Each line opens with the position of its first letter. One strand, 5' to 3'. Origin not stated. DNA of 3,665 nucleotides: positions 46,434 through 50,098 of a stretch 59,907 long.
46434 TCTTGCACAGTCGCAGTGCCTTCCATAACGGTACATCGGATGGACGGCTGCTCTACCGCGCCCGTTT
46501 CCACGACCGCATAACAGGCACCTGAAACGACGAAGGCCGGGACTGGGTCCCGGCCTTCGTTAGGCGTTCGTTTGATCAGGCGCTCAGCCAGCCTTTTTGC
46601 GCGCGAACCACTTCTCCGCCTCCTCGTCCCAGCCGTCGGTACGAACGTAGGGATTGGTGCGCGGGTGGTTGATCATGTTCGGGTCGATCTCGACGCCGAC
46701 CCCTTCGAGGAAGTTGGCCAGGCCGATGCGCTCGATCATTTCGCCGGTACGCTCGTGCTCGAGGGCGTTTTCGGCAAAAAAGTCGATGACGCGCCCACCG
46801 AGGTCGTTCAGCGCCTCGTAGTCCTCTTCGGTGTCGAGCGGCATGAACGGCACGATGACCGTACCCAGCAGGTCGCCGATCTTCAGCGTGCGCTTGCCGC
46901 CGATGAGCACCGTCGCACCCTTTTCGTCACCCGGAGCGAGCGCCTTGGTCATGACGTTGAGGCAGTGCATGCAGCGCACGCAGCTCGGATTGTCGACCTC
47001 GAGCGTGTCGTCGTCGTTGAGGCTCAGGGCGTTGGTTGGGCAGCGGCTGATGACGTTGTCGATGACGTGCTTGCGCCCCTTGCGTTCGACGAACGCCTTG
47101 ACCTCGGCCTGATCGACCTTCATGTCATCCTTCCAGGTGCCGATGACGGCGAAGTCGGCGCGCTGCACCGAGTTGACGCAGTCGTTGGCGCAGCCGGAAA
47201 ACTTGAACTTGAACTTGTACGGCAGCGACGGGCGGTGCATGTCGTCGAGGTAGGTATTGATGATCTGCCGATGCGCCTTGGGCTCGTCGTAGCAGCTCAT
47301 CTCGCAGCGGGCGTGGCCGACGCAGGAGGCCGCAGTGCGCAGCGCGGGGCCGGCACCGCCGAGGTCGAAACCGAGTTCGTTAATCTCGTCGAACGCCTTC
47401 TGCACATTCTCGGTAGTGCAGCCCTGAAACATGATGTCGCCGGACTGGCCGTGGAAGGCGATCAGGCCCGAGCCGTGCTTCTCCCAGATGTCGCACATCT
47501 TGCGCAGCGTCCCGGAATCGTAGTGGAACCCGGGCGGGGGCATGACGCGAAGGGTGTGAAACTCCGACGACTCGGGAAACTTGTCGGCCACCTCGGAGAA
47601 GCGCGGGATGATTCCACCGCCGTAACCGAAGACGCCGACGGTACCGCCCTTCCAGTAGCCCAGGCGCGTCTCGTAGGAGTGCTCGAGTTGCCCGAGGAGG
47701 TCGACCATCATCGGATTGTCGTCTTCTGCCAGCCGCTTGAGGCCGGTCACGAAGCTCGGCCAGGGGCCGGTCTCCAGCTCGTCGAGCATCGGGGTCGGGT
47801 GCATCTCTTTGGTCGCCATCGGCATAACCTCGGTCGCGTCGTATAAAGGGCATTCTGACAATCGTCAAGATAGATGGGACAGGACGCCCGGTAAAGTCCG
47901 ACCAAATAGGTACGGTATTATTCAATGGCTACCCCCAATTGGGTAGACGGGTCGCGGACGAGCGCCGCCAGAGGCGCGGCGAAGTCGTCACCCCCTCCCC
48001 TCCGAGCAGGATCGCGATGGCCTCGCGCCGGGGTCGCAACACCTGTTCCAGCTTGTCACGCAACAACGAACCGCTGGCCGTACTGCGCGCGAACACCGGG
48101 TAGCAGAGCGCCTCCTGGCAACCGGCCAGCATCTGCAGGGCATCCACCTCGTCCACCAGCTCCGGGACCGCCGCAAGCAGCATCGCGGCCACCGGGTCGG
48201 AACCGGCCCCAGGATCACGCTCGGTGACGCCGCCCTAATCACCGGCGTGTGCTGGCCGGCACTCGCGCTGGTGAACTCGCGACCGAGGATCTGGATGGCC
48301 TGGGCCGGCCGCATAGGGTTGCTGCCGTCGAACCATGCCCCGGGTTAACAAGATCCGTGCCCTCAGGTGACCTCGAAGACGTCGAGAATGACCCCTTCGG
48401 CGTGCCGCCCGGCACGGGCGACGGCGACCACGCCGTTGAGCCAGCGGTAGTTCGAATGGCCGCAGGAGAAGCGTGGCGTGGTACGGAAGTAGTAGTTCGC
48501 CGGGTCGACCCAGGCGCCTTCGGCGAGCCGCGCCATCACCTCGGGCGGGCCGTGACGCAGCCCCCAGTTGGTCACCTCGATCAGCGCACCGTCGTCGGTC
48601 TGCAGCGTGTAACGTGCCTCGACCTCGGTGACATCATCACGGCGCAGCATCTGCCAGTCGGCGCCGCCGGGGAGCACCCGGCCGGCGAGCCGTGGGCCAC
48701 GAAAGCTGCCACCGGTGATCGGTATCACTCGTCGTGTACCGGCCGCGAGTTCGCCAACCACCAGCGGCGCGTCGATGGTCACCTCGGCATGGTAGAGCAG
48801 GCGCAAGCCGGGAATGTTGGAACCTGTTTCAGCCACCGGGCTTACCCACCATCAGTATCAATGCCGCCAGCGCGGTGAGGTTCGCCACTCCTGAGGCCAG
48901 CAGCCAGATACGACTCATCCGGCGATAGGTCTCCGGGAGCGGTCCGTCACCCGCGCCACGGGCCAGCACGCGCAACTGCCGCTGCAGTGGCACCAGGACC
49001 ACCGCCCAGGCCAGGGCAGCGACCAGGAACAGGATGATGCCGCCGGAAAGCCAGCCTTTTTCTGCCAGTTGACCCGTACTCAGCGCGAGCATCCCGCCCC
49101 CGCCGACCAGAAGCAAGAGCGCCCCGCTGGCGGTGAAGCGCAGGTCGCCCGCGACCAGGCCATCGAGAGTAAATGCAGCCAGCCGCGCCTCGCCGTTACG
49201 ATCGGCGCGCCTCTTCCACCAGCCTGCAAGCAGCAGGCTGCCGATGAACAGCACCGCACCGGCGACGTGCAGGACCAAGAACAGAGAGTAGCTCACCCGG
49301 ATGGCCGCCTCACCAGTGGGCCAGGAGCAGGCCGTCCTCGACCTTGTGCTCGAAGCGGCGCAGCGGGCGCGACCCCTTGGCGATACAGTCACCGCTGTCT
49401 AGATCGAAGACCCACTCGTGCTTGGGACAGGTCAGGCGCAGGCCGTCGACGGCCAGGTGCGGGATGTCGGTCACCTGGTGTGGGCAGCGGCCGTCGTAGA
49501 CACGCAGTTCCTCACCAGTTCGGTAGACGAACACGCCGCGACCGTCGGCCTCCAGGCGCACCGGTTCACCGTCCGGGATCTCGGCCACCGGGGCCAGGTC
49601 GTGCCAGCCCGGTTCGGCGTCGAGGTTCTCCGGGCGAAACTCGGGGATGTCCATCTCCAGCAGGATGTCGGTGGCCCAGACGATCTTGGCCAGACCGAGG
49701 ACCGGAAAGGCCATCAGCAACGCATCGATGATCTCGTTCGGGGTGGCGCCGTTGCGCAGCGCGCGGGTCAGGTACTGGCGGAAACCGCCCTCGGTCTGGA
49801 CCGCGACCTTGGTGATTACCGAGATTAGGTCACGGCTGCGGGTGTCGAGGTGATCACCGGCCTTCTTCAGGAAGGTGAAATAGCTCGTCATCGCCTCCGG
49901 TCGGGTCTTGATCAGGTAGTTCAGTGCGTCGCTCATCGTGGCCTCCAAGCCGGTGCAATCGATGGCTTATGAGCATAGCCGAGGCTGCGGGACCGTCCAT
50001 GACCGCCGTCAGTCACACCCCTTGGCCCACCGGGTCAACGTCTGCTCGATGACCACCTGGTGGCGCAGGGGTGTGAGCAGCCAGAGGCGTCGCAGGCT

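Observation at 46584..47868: Stand-alone, apparently intact reverse-type DsrA gene with no dsrB or other dsr genes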

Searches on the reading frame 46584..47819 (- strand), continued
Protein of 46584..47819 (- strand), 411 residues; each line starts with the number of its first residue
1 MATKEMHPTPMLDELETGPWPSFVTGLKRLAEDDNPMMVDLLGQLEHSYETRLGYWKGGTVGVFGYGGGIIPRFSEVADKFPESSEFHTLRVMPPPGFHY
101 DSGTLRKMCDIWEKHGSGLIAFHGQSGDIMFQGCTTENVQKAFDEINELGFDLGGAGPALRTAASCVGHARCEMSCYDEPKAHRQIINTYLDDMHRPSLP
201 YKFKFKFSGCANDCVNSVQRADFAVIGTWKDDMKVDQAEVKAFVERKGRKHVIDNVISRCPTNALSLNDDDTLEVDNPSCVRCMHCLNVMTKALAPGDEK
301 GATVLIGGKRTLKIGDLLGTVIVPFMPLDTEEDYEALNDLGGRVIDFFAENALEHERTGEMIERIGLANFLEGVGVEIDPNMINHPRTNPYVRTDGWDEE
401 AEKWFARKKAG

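Call 70: find_encoding_contigs(protein=P0123, flank=10000, max_places=8)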
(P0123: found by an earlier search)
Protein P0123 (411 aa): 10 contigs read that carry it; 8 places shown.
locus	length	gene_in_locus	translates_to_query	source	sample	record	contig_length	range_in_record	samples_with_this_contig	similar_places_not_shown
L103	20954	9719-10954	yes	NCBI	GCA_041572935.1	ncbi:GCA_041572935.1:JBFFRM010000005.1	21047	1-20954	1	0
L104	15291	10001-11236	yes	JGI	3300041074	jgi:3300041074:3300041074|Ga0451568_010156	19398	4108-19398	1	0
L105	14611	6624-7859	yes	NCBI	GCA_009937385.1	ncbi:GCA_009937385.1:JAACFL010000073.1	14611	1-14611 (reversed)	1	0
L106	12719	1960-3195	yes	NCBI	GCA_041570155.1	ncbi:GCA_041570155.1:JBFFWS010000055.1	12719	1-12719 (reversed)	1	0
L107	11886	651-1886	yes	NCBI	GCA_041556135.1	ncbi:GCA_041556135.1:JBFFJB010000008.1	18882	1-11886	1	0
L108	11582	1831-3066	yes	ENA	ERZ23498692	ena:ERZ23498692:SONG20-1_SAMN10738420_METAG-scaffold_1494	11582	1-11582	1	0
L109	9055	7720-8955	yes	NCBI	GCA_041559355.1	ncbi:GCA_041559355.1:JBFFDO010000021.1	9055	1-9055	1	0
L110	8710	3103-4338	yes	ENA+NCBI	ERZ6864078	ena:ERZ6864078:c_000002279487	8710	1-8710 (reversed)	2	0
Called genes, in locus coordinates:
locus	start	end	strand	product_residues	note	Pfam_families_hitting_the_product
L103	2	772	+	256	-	?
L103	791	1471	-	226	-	PF00027:cNMP_binding, PF13545:HTH_Crp_2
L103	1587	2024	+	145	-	PF01814:Hemerythrin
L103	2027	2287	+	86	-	PF10006:DUF2249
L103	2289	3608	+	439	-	-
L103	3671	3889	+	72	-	-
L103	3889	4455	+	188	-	-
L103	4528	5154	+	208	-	PF02627:CMD, PF00355:Rieske, PF13806:Rieske_2 (faint)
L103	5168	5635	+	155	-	PF10027:DUF2269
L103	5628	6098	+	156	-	PF11578:DUF3237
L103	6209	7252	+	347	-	PF13191:AAA_16 (weak), PF00004:AAA, PF07728:AAA_5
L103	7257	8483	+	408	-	PF13203:DUF2201_N, PF09967:DUF2201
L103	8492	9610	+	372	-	-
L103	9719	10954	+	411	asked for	PF03460:NIR_SIR_ferr, PF01077:NIR_SIR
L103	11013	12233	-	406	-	PF00072:Response_reg, PF00563:EAL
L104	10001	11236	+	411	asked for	PF03460:NIR_SIR_ferr, PF01077:NIR_SIR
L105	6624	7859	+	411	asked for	PF03460:NIR_SIR_ferr, PF01077:NIR_SIR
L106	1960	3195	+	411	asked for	PF03460:NIR_SIR_ferr, PF01077:NIR_SIR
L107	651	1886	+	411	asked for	PF03460:NIR_SIR_ferr, PF01077:NIR_SIR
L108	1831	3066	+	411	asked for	PF03460:NIR_SIR_ferr, PF01077:NIR_SIR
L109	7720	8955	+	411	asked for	PF03460:NIR_SIR_ferr, PF01077:NIR_SIR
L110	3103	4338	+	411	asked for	PF03460:NIR_SIR_ferr, PF01077:NIR_SIR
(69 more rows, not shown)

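Call 71: find_encoding_contigs(protein=P0269, flank=10000, max_places=4)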
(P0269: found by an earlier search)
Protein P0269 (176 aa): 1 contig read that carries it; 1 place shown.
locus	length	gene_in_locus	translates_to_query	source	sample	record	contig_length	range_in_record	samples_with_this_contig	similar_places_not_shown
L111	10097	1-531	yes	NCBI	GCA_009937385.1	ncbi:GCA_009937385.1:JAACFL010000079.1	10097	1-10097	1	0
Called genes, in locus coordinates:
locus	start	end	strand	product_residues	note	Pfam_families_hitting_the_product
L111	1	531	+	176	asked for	PF01077:NIR_SIR, PF25160:LdpA_Fe-S-bd (faint)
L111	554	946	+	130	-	PF02635:DsrE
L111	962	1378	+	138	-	PF02635:DsrE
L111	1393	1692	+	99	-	PF04077:DsrH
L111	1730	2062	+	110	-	PF04358:DsrC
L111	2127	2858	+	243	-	PF02665:Nitrate_red_gam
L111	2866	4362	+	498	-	PF13187:Fer4_9 (faint), PF13183:Fer4_8, PF13237:Fer4_10 (faint), PF13534:Fer4_17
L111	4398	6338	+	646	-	PF14691:Fer4_20, PF13187:Fer4_9 (faint), PF07992:Pyr_redox_2, PF12831:FAD_oxidored (weak), PF13450:NAD_binding_8, PF12838:Fer4_7 (weak), PF14697:Fer4_21 (weak), PF00037:Fer4 (weak), +4 more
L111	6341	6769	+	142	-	-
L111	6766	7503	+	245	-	PF13187:Fer4_9 (faint), PF12797:Fer4_2 (faint), PF14697:Fer4_21 (faint), PF12838:Fer4_7 (weak), PF13247:Fer4_11, PF00037:Fer4 (weak), PF12837:Fer4_6 (weak), PF13237:Fer4_10 (weak)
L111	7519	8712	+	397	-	PF03916:NrfD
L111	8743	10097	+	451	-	PF01656:CbiA, PF13500:AAA_26, PF07685:GATase_3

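Call 72: find_encoding_contigs(protein=P0131, flank=10000, max_places=3)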
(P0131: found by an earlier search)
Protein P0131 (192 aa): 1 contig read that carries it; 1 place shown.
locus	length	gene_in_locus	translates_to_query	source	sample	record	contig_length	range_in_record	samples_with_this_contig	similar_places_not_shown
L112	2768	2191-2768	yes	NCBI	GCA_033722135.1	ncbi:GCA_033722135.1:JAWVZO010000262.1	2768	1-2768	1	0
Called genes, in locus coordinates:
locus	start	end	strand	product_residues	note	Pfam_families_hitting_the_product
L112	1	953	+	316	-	PF13203:DUF2201_N, PF09967:DUF2201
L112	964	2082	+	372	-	-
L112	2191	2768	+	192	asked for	PF03460:NIR_SIR_ferr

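Call 73: find_encoding_contigs(protein=P0266, flank=10000, max_places=3)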
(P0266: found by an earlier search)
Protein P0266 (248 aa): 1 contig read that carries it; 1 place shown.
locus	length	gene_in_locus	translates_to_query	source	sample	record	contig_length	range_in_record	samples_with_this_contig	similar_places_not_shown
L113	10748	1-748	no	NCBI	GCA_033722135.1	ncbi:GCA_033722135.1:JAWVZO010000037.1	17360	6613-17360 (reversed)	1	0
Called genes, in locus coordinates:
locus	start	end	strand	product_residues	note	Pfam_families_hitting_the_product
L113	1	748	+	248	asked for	PF01077:NIR_SIR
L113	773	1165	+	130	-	PF02635:DsrE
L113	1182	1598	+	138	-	PF02635:DsrE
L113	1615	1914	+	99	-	PF04077:DsrH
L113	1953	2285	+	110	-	PF04358:DsrC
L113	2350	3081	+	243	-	PF02665:Nitrate_red_gam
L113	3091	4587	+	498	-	PF13187:Fer4_9 (faint), PF13183:Fer4_8, PF13237:Fer4_10 (faint), PF13534:Fer4_17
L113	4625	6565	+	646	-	PF14691:Fer4_20, PF07992:Pyr_redox_2, PF12831:FAD_oxidored (weak), PF13450:NAD_binding_8, PF14697:Fer4_21 (weak), PF12838:Fer4_7, PF13187:Fer4_9 (weak), PF00037:Fer4 (weak), +4 more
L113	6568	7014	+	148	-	-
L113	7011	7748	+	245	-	PF13187:Fer4_9 (faint), PF12797:Fer4_2 (faint), PF12838:Fer4_7 (weak), PF13237:Fer4_10 (faint), PF14697:Fer4_21 (faint), PF13247:Fer4_11, PF00037:Fer4 (weak), PF12837:Fer4_6 (weak)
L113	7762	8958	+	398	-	PF03916:NrfD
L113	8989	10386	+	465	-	PF01656:CbiA, PF13500:AAA_26, PF07685:GATase_3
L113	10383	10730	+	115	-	PF01521:Fe-S_biosyn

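Call 79: search_protein_families(library=ncbifam, proteins=[L095:8759-9877:+, L095:6476-7519:+, L095:7524-8750:+], max_evalue=0.00001)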
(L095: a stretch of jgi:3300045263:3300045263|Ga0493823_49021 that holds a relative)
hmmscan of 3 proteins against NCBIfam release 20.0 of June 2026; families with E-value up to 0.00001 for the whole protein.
L095:8759-9877:+ (372 aa): 0 families

L095:6476-7519:+ (347 aa): 0 families

L095:7524-8750:+ (408 aa): 0 families

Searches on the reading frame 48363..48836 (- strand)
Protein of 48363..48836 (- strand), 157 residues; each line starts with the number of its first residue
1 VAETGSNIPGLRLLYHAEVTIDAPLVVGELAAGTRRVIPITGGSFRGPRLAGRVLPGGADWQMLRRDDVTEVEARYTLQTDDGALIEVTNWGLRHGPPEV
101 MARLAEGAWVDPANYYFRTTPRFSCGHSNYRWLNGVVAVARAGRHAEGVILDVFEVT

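Call 17: search_protein_families(library=pfam, proteins=[window:48363-48836:-], max_evalue=0.001)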
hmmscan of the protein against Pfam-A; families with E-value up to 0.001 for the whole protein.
window:48363-48836:- (157 aa): 1 family
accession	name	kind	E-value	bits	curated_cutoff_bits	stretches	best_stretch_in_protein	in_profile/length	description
PF11578.13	DUF3237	-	5.7e-50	169.4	24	1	9-156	1-149/149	Protein of unknown function (DUF3237)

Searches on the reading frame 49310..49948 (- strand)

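Call 17: search_protein_families(library=pfam, proteins=[window:49310-49948:-], max_evalue=0.001)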
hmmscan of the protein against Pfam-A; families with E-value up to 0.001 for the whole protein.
window:49310-49948:- (212 aa): 3 families
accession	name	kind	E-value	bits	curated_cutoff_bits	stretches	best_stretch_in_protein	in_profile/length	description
PF00355.32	Rieske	-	3.2e-14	53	20.3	1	115-190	2-77/88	Rieske [2Fe-2S] domain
PF02627.25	CMD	-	6.9e-08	32.8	23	1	17-96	1-82/84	Carboxymuconolactone decarboxylase family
PF13806.12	Rieske_2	-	7.7e-05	23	27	1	115-207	2-100/104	Rieske-like [2Fe-2S] domain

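Call 79: search_protein_families(library=ncbifam, proteins=[window:49310-49948:-], max_evalue=0.00001)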
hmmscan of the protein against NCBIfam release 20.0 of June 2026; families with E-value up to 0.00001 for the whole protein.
window:49310-49948:- (212 aa): 4 families
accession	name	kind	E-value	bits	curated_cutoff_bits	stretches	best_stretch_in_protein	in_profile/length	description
NF007422.0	PRK09965.1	equivalog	8.5e-10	38.6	113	1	120-209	8-97/106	bifunctional 3-phenylpropionate/cinnamic acid dioxygenase ferredoxin subunit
NF041683.1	ant_diox_AndAb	equivalog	3.9e-08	33.4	150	1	115-206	2-94/100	anthranilate 1,2-dioxygenase ferredoxin subunit AndAb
TIGR02378.1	nirD_assim_sml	equivalog_domain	4.5e-08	33.2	74.65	1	115-208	2-101/105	nitrite reductase small subunit NirD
TIGR02377.1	MocE_fam_FeS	subfamily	6.2e-07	29.4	136.15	1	119-207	6-96/101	MocE family 2Fe-2S type ferredoxin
